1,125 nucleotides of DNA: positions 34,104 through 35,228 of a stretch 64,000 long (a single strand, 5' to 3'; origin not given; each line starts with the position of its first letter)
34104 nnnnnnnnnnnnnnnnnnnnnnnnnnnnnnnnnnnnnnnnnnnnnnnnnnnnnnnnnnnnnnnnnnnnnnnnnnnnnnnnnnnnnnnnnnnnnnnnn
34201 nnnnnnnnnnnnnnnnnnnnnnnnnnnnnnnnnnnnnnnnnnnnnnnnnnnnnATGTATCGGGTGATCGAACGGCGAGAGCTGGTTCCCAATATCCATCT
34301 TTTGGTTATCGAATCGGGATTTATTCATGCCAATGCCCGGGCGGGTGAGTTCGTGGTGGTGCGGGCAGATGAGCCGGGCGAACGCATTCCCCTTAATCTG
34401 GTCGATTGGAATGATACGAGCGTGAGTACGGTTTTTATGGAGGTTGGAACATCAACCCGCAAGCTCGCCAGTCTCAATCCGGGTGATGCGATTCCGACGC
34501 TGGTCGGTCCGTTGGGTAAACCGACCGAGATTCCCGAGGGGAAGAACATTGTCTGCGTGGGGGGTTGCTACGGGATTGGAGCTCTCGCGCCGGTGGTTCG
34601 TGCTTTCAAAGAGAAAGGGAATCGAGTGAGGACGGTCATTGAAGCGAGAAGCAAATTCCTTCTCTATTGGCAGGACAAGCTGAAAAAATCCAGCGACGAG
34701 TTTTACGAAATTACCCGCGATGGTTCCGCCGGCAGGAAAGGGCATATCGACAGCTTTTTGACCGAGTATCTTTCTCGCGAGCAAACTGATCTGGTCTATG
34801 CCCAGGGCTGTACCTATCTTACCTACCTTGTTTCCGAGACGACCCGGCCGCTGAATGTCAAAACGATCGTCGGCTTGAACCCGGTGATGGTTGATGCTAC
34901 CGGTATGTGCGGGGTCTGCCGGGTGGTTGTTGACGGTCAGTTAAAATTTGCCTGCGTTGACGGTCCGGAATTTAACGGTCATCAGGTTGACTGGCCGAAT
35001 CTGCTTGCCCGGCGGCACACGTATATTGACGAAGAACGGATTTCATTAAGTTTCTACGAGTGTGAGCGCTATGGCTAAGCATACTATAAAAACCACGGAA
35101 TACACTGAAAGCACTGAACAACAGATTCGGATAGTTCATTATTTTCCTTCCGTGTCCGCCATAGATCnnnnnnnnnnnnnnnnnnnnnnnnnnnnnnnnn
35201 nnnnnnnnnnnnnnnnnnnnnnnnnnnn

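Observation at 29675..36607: NuoE-NuoF-NuoG-like module encoded contiguously with NfnA/NfnB-like genes: candidate five-subunit flavin-based electron-bifurcating complex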

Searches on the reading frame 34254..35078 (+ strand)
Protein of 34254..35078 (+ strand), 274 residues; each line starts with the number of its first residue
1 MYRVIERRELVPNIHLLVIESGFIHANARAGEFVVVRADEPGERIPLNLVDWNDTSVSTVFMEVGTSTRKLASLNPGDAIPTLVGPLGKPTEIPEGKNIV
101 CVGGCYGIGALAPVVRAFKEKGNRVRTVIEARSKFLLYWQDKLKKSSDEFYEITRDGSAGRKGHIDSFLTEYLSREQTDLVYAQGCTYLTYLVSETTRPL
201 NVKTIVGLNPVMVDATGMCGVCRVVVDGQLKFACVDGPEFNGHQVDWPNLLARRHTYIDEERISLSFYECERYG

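Call 4: search_protein_families(library=pfam, proteins=[window:34254-35078:+])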
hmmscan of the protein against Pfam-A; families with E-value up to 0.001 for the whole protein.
window:34254-35078:+ (274 aa): 1 family
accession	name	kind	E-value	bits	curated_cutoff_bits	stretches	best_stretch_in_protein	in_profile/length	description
PF10418.14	DHODB_Fe-S_bind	-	7.2e-12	45.3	23.9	1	210-246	2-41/41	Iron-sulfur cluster binding domain of dihydroorotate dehydrogenase B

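Call 11: search_protein_families(library=ncbifam, proteins=[window:34254-35078:+])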
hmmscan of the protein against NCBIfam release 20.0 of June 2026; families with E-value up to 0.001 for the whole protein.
window:34254-35078:+ (274 aa): 13 families
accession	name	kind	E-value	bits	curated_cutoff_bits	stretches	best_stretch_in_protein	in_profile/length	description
NF004862.0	PRK06222.1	subfamily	7.1e-96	321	220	1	1-271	1-274/281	sulfide/dihydroorotate dehydrogenase-like FAD/NAD-binding protein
NF009414.0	PRK12778.1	equivalog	3.1e-84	283.7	1103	1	1-266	1-269/752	bifunctional dihydroorotate dehydrogenase B NAD binding subunit/NADPH-dependent glutamate synthase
NF009413.0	PRK12775.1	equivalog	8e-65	219.2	1895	1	1-262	1-265/1006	putative trifunctional 2-polyprenylphenol hydroxylase/glutamate synthase subunit beta/ferritin domain-containing protein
NF009415.0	PRK12779.1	equivalog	9.5e-47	159.5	1519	1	2-264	651-937/944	putative bifunctional glutamate synthase subunit beta/2-polyprenylphenol hydroxylase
NF000796.0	PRK00054.1-1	equivalog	6.2e-30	104.3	224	1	4-245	8-235/254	dihydroorotate dehydrogenase electron transfer subunit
NF000798.0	PRK00054.1-3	equivalog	6.8e-26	91.4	219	1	2-245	8-242/244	dihydroorotate dehydrogenase electron transfer subunit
NF000799.0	PRK00054.1-4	equivalog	2.4e-20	72.7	314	1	3-244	8-255/258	dihydroorotate dehydrogenase electron transfer subunit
NF000797.0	PRK00054.1-2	equivalog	5.7e-18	65.1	270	1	3-243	18-263/267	dihydroorotate dehydrogenase electron transfer subunit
NF004470.0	PRK05802.1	equivalog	7.5e-11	41.6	313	1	4-229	70-308/330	sulfide/dihydroorotate dehydrogenase-like FAD/NAD-binding protein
TIGR02911.1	sulfite_red_B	equivalog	1.5e-06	27.5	288.6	1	26-241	29-252/261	anaerobic sulfite reductase subunit AsrB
NF006220.0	PRK08345.1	subfamily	7.1e-06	25.5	395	0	29-118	44-135/294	cytochrome-c3 hydrogenase subunit gamma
NF040830.1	sulfhyd_ShyC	equivalog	1e-05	24.9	600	0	26-116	37-128/288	NAD(P)-dependent hydrogenase/sulfhydrogenase 2 subunit gamma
NF005128.0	PRK06567.1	equivalog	0.00077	17.4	1072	0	50-125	850-921/1031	putative bifunctional glutamate synthase subunit beta/2-polyprenylphenol hydroxylase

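Call 15: search_solved_structures(query=window:34254-35078:+, max_evalue=0.00001)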
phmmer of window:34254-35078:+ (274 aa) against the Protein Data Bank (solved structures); distinct sequences matched with E-value up to 0.00001: 7.
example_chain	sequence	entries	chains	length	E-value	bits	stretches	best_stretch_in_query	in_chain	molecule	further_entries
5jca_S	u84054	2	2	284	5.1e-73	248.9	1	1-272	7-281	NADH-dependent Ferredoxin:NADP Oxidoreductase (NfnI) subunit beta | NADH-dependent Ferredoxin:NADP Oxidoreductase subunit beta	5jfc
4ylf_A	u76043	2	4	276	2.4e-60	207.3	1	5-265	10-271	Dihydroorotate dehydrogenase B (NAD(+)), electron transfer subunit homolog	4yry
5vj7_B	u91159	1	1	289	1.6e-40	142.3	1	1-268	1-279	Ferredoxin-NADP(+) reductase subunit alpha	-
5ksw_B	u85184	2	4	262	5.5e-11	45.4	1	2-244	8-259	Dihydroorotate dehydrogenase B (NAD(+)), electron transfer subunit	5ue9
1ep1_B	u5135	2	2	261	1.3e-10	44.3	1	2-245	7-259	DIHYDROOROTATE DEHYDROGENASE B (PYRK SUBUNIT)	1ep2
1ep3_B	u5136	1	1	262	1.3e-10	44.3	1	2-245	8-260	DIHYDROOROTATE DEHYDROGENASE B (PYRK SUBUNIT)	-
3lrx_A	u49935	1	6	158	1.1e-06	31.3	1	76-215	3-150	Putative hydrogenase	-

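Call 34: search_solved_structures(query=window:34254-35078:+, max_evalue=1e-30, show_alignments=3)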
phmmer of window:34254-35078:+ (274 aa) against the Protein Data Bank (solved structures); distinct sequences matched with E-value up to 1e-30: 3.
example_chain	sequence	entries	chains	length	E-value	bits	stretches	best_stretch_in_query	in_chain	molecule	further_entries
5jca_S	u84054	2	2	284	5.1e-73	248.9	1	1-272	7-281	NADH-dependent Ferredoxin:NADP Oxidoreductase (NfnI) subunit beta | NADH-dependent Ferredoxin:NADP Oxidoreductase subunit beta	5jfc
4ylf_A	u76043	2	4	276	2.4e-60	207.3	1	5-265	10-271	Dihydroorotate dehydrogenase B (NAD(+)), electron transfer subunit homolog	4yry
5vj7_B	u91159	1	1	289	1.6e-40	142.3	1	1-268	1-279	Ferredoxin-NADP(+) reductase subunit alpha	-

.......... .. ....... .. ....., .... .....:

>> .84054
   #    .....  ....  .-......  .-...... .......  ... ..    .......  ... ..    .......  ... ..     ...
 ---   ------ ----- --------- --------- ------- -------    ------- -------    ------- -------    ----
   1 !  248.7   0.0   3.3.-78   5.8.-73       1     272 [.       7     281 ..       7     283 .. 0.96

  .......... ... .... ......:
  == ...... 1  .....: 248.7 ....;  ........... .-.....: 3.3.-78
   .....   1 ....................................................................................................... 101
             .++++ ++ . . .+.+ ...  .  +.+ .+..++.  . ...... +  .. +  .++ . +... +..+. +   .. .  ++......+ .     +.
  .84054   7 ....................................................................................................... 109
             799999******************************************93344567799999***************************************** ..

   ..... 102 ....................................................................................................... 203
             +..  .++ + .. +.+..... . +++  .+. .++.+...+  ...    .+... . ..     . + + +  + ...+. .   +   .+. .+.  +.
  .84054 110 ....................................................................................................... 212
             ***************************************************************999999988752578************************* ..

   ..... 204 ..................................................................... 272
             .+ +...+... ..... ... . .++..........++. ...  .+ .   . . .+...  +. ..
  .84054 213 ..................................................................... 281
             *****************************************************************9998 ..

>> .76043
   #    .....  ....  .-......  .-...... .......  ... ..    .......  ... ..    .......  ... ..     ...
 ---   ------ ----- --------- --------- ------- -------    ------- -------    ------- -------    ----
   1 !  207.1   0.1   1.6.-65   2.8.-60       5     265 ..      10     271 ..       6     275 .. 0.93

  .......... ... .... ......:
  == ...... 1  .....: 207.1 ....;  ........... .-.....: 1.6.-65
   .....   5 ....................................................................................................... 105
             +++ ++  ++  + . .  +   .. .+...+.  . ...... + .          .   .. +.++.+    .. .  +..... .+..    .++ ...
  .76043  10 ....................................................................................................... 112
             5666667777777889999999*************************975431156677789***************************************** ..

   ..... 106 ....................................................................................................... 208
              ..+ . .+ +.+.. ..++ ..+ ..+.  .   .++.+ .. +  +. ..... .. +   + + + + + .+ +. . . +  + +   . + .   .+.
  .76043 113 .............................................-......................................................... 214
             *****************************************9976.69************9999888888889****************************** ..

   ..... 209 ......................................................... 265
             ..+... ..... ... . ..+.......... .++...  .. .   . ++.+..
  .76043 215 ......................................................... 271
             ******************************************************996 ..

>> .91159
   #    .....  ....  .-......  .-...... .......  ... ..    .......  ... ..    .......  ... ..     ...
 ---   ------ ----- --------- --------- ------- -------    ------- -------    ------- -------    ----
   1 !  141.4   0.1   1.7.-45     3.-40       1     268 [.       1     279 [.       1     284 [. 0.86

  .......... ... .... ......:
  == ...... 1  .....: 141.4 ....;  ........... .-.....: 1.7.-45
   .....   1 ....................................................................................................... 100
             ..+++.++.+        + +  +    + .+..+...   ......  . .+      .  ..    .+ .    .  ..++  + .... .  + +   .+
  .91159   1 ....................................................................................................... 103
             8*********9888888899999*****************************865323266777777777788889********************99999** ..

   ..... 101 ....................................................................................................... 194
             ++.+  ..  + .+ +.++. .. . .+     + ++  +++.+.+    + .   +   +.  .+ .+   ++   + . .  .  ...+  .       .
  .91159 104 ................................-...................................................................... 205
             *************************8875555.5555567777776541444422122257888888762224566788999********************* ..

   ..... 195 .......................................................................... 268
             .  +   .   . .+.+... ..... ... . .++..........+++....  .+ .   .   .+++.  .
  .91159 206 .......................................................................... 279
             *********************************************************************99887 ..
